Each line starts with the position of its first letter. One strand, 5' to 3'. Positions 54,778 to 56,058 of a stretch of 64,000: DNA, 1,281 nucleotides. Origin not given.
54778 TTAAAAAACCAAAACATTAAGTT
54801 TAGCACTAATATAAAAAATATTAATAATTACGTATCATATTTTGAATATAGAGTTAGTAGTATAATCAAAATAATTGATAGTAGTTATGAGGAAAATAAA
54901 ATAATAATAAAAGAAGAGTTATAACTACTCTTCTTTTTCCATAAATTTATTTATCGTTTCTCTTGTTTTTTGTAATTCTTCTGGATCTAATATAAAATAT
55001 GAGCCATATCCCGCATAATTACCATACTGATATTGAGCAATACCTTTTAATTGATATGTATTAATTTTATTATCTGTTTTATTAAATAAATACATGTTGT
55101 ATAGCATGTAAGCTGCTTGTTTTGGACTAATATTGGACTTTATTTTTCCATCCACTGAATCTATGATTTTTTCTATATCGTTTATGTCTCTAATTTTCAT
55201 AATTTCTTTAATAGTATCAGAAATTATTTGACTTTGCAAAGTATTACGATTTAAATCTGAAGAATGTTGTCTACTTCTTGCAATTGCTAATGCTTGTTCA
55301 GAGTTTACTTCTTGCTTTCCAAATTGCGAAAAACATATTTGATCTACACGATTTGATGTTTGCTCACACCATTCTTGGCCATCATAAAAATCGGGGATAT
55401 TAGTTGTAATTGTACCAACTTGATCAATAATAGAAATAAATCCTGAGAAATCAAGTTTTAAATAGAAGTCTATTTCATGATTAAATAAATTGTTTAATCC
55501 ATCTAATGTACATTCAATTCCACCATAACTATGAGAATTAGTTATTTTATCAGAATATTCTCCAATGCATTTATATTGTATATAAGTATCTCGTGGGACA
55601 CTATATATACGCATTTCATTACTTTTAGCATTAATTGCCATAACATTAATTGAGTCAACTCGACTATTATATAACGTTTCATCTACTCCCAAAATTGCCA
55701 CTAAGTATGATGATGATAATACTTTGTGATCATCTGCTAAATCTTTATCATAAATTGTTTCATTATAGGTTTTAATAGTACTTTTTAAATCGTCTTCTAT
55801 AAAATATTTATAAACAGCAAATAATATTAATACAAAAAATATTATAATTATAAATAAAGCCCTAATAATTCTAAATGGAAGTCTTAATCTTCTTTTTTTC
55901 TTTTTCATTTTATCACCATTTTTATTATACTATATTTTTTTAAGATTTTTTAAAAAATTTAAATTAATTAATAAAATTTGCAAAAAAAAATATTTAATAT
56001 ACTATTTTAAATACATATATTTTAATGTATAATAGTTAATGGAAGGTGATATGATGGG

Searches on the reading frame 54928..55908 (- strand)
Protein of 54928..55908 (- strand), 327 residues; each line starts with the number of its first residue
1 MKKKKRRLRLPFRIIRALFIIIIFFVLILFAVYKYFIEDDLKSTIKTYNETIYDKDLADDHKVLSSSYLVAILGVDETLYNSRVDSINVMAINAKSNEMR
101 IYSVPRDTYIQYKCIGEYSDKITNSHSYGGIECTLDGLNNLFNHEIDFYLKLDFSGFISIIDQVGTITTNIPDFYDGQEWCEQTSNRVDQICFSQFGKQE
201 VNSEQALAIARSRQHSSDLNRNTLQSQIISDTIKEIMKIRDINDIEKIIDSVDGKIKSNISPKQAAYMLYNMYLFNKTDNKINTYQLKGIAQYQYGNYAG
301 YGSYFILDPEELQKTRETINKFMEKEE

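Call 33: search_protein_families(library=pfam, proteins=[window:54928-55908:-], max_evalue=0.00001)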
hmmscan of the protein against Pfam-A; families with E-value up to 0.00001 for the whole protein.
window:54928-55908:- (327 aa): 1 family
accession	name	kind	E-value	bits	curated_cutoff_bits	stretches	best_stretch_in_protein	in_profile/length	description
PF03816.19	LytR_cpsA_psr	-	6.7e-28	98.2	24.6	1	83-236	1-148/150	LytR_cpsA_psr family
